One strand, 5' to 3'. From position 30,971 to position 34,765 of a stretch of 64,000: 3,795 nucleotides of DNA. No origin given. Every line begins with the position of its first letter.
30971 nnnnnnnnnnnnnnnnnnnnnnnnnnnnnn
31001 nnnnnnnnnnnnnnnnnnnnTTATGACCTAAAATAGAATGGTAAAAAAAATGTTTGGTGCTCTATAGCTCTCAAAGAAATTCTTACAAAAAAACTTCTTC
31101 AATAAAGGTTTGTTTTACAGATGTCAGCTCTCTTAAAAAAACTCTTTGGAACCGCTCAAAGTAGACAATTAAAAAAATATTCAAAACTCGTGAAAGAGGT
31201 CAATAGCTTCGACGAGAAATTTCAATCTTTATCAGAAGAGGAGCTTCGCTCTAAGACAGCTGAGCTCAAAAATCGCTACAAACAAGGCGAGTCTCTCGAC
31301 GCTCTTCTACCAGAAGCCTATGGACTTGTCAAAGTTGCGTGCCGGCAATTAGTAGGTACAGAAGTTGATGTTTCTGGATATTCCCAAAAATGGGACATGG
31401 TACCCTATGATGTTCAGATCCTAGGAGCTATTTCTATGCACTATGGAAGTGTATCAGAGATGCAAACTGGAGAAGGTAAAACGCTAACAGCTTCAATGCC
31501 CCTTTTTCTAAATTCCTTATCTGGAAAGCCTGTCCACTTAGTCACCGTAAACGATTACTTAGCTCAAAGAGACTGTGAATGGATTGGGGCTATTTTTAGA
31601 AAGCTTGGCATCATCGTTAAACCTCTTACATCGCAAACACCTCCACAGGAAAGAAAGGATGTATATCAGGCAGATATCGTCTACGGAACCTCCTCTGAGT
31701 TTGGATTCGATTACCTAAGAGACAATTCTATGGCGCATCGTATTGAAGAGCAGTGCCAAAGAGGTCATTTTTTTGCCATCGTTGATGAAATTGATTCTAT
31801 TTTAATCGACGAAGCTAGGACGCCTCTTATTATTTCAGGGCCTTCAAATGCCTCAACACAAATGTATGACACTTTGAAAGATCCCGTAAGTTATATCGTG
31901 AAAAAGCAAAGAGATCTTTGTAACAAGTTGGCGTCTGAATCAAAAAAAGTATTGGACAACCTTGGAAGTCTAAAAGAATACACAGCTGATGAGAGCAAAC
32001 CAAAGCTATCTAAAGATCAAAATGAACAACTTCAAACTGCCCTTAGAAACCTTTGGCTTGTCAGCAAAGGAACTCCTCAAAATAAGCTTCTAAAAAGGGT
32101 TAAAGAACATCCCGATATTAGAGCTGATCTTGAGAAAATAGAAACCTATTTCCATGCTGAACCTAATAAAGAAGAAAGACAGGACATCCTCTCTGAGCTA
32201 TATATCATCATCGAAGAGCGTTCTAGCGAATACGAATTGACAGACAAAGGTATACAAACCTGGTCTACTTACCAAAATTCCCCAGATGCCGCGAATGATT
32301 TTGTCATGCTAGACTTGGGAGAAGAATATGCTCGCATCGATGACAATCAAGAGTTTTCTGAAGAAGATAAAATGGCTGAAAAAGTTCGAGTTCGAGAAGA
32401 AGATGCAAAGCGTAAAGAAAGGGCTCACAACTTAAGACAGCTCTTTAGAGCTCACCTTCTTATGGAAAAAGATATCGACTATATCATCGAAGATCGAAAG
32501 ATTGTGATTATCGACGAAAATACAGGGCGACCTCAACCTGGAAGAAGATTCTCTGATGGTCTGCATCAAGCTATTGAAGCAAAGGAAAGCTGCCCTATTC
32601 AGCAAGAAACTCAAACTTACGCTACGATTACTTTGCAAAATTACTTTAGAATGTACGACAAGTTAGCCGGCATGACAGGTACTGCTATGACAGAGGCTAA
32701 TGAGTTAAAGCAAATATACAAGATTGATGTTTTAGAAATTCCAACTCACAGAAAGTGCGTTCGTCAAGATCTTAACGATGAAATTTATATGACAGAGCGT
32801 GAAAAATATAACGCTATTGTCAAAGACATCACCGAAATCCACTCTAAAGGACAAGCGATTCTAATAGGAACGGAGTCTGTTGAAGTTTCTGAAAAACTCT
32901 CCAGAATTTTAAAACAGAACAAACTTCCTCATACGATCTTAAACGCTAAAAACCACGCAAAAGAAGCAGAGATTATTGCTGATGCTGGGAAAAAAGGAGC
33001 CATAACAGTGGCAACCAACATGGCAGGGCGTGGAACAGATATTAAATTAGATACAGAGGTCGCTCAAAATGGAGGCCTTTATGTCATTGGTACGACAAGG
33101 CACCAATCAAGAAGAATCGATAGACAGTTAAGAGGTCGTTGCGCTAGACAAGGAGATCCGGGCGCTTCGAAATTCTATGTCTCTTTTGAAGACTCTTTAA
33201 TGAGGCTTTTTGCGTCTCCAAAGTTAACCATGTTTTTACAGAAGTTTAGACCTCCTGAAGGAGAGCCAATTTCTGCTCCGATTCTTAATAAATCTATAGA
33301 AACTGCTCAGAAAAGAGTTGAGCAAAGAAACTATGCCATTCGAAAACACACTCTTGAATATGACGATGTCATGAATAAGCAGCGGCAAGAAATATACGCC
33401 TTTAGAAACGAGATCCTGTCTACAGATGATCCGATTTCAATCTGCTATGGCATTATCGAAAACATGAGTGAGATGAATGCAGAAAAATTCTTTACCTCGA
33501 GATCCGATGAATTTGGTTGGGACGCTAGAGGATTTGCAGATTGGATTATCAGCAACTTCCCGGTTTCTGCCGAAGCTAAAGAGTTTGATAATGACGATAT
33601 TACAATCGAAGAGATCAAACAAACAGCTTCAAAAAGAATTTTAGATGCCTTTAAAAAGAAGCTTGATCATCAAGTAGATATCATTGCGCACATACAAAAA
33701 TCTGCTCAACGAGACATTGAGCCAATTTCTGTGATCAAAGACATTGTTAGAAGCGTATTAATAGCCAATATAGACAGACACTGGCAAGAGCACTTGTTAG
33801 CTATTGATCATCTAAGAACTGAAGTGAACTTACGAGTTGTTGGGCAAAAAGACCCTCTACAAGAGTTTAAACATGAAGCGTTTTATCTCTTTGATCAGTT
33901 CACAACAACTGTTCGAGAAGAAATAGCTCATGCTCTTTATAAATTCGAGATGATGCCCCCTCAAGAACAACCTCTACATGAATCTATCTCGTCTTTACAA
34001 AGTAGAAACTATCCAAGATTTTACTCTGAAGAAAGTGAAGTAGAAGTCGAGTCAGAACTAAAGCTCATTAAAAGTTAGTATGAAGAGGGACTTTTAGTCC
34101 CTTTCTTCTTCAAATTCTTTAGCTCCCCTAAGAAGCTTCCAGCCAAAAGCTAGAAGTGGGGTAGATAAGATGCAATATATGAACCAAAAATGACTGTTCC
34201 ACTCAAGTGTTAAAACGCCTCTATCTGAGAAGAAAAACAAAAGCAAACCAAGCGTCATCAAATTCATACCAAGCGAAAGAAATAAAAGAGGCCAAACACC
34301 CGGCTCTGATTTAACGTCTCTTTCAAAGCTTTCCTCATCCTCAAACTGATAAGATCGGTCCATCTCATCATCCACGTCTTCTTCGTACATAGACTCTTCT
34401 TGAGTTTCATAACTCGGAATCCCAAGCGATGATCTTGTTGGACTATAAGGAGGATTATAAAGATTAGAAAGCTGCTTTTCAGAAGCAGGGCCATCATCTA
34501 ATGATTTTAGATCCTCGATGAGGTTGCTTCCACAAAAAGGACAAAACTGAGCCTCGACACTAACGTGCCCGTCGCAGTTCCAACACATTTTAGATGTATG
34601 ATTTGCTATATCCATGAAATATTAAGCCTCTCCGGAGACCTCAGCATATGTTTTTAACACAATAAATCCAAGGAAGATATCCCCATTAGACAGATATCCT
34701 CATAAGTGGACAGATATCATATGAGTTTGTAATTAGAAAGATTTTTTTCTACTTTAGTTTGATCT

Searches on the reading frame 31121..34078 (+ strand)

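Call 28: search_protein_families(library=pfam, proteins=[window:31121-34078:+], max_evalue=0.001)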
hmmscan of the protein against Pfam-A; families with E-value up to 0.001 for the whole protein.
window:31121-34078:+ (985 aa): 6 families
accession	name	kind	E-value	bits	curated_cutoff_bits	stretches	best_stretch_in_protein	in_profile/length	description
PF07517.20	SecA_DEAD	-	3.6e-113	378.1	24.6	1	5-530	1-290/290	SecA DEAD-like domain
PF21090.3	P-loop_SecA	-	4.6e-72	242.4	27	2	546-646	2-102/205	SecA P-loop domain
PF07516.18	SecA_SW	-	2.2e-52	178.5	26.7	1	716-942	1-199/200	SecA Wing and Scaffold domain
PF01043.26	SecA_PP_bind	-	2.2e-22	80.2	23.5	1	361-486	21-110/110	SecA preprotein cross-linking domain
PF00271.37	Helicase_C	-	4.7e-06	27.3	23.5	1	566-678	6-110/110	Helicase conserved C-terminal domain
PF00270.35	DEAD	-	5.5e-06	26.7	26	1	112-229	19-131/167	DEAD/DEAH box helicase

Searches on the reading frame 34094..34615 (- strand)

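Call 28: search_protein_families(library=pfam, proteins=[window:34094-34615:-], max_evalue=0.001)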
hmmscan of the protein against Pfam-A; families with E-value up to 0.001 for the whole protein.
window:34094-34615:- (173 aa): 4 families
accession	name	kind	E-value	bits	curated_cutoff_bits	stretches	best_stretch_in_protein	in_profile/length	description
PF13248.11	Zn_ribbon_3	-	0.00012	21.9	27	1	11-32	5-26/26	zinc-ribbon domain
PF13240.11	Zn_Ribbon_1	-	0.00059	20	25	1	11-32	2-23/23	zinc-ribbon domain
PF17032.10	Zn_ribbon_15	-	0.00062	21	28.9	1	4-29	48-73/73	zinc-ribbon family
PF12773.13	DZR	-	0.00098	19.7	27.3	0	8-29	24-45/45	Double zinc ribbon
